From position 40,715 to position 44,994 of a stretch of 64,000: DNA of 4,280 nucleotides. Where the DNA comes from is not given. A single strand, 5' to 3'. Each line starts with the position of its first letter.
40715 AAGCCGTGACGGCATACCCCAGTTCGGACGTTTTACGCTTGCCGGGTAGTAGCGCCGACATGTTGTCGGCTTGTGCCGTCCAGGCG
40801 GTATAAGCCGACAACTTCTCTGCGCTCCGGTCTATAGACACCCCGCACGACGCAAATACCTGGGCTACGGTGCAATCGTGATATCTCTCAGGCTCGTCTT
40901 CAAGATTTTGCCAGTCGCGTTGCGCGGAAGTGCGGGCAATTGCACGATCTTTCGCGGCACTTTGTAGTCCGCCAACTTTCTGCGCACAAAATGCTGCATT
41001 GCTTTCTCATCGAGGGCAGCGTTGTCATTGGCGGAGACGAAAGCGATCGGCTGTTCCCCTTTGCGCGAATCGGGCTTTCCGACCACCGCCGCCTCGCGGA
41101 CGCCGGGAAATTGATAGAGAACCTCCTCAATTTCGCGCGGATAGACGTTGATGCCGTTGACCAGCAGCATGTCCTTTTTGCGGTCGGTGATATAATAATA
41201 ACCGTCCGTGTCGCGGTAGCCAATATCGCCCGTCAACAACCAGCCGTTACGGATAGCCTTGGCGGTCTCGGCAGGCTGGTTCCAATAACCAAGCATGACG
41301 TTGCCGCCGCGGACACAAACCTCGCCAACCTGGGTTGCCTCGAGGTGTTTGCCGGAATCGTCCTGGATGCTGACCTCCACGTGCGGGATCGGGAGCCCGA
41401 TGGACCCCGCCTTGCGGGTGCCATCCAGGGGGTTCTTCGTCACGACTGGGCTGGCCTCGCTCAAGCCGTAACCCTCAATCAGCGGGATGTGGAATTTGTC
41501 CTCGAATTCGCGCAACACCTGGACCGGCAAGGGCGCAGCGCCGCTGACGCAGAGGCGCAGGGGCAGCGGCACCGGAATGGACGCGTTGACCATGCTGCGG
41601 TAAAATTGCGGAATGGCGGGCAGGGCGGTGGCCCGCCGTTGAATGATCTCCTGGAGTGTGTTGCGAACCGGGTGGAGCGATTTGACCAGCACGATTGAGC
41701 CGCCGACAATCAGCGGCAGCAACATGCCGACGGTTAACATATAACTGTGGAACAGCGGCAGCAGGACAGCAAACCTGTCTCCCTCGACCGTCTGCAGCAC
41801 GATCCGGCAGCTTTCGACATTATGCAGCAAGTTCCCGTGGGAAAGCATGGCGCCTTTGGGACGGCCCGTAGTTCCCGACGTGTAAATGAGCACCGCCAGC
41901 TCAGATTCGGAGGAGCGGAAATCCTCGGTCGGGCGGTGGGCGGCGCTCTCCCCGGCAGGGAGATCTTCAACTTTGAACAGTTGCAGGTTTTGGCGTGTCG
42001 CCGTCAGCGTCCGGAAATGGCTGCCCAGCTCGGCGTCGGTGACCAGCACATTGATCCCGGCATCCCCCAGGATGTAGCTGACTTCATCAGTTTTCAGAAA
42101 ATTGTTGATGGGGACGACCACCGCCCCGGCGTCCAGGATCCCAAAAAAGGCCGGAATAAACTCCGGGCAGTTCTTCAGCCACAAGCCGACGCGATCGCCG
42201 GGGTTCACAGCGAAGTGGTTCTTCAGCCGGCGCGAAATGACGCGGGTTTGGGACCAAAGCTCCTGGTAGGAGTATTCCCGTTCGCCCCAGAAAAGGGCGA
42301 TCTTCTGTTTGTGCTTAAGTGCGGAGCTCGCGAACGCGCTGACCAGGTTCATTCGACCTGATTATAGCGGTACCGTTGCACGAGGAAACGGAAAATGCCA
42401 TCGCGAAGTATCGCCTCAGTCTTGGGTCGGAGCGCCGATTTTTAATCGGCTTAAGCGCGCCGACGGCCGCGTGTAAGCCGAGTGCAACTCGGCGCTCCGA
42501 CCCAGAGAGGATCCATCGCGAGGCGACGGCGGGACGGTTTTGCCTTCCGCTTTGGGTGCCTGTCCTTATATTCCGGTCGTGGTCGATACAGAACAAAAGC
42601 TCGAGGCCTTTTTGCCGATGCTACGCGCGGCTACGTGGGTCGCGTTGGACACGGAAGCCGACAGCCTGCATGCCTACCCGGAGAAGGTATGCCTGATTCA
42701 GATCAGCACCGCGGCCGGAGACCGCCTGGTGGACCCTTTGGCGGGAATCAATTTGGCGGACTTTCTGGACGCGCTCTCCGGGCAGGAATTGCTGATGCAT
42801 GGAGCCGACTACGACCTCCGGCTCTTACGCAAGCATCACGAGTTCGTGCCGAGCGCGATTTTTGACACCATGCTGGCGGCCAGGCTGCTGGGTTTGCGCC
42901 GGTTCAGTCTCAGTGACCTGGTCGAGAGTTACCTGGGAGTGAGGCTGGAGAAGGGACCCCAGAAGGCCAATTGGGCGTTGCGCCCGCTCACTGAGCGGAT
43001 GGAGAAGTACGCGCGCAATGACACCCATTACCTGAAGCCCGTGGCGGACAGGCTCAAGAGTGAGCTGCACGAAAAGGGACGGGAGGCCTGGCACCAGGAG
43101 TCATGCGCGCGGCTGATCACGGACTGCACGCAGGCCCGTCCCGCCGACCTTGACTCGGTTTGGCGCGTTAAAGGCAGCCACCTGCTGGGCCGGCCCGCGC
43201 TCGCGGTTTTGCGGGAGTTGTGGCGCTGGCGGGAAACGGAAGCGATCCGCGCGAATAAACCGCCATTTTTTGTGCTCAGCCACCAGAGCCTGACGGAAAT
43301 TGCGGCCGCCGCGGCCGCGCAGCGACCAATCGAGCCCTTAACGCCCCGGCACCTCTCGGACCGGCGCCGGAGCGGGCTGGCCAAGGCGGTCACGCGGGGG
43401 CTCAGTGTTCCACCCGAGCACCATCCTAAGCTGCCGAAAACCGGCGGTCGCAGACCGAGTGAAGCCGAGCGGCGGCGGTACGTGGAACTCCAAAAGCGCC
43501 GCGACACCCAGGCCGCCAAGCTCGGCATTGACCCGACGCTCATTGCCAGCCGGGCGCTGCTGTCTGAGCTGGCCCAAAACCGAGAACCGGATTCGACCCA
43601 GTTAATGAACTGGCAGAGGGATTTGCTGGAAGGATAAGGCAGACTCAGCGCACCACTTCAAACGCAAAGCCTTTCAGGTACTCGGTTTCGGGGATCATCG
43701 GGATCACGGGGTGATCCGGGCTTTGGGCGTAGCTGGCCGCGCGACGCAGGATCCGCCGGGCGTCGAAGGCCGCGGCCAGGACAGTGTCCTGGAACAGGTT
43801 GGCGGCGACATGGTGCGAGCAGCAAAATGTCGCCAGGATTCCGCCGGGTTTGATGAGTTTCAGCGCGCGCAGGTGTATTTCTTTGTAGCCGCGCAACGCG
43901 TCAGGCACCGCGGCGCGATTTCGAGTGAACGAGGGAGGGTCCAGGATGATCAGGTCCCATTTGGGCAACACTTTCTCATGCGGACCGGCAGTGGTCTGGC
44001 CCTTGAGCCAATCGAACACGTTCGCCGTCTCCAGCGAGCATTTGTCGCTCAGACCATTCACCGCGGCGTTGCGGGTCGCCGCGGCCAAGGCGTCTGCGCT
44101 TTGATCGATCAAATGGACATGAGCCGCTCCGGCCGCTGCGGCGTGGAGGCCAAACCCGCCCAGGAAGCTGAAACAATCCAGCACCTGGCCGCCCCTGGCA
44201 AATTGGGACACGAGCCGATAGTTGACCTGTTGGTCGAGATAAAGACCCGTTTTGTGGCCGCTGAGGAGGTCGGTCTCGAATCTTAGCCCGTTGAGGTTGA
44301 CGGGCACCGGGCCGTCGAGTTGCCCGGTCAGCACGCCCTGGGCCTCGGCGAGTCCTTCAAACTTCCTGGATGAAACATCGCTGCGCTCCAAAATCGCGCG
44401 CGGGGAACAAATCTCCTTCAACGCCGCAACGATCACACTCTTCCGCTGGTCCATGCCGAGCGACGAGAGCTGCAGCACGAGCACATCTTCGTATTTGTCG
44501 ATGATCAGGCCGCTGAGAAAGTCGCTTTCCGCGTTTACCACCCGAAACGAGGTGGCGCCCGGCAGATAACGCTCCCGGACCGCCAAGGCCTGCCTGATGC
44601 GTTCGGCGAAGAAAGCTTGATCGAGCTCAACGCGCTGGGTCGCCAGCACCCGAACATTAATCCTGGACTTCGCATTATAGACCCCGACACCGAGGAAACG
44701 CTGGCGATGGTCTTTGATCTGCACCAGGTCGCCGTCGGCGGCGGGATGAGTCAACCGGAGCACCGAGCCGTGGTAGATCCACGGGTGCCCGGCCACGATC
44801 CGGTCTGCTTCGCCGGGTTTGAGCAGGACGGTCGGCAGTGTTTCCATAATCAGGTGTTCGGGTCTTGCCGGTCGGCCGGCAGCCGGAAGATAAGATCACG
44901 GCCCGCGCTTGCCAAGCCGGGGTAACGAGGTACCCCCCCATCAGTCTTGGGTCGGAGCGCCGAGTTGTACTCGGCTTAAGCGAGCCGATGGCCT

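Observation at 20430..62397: Common ~100-aa C-terminal domain ending ...YR(L/V)xxxP-COOH on proteins with unrelated cargo: candidate unrecognised sorting/anchoring signal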

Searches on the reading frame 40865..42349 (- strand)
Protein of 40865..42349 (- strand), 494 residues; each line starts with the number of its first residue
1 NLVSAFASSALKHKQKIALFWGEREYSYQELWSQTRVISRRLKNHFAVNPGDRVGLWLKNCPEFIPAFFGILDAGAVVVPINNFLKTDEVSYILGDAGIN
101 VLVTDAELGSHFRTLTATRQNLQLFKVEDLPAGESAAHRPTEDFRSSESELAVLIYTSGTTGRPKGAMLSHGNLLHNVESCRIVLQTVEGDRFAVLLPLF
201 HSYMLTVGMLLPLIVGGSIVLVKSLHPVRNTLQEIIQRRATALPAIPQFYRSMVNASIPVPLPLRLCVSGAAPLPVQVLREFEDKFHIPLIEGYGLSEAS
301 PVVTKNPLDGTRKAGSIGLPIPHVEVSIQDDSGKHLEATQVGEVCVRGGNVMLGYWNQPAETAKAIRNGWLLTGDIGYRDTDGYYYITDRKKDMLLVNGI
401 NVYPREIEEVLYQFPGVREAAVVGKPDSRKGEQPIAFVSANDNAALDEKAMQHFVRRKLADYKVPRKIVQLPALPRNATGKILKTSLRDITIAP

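Call 30: search_protein_families(library=pfam, proteins=[window:40865-42349:-], max_evalue=0.001)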
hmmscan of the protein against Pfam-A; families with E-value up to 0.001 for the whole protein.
window:40865-42349:- (494 aa): 2 families
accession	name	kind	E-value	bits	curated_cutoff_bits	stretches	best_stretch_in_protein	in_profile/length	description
PF00501.34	AMP-binding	-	7e-89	298.7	29.9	1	7-356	2-384/384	AMP-binding enzyme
PF13193.12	AMP-binding_C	-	1.5e-20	74.3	24.5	1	406-481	1-76/76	AMP-binding enzyme C-terminal domain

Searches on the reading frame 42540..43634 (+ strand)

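Call 69: search_protein_families(library=pfam, proteins=[window:42540-43634:+], max_evalue=0.01)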
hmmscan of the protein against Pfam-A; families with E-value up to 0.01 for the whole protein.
window:42540-43634:+ (365 aa): 2 families
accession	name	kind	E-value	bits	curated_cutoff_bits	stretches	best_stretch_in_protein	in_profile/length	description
PF01612.26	DNA_pol_A_exo1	-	2e-37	129.1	23.6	1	13-176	2-172/173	3'-5' exonuclease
PF00570.28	HRDC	-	1.7e-13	50.8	23.8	2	221-257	2-38/68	HRDC domain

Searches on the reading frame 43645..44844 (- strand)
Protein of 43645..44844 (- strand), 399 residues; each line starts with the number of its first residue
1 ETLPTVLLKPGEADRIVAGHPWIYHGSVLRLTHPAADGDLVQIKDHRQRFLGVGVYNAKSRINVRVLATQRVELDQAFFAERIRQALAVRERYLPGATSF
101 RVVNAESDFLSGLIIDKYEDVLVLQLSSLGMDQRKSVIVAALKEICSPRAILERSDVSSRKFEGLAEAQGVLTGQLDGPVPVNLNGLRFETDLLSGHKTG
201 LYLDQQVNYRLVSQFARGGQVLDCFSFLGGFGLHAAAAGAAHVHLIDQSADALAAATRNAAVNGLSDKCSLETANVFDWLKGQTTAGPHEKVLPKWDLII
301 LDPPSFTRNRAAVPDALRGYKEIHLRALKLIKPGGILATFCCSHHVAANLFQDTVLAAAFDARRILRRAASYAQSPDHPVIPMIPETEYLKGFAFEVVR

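Call 30: search_protein_families(library=pfam, proteins=[window:43645-44844:-], max_evalue=0.001)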
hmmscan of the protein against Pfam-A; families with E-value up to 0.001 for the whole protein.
window:43645-44844:- (399 aa): 6 families
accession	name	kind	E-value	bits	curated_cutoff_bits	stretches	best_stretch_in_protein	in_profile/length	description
PF17785.7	PUA_3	-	6.4e-20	71.1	22.6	1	6-68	1-63/64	PUA-like domain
PF10672.15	Methyltrans_SAM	-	5.7e-18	65.6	27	1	168-350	74-247/286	S-adenosylmethionine-dependent methyltransferase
PF13847.12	Methyltransf_31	-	3.8e-07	30.3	27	1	218-343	4-113/145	Methyltransferase domain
PF03602.21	Cons_hypoth95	-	5.5e-07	29.9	24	1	212-308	36-125/182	Conserved hypothetical protein 95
PF05175.20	MTS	-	0.00022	21.3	23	1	217-350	31-149/170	Methyltransferase small domain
PF09157.17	TruB-C_2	-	0.00026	21.3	21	0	32-67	21-56/57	Pseudouridine synthase II TruB, C-terminal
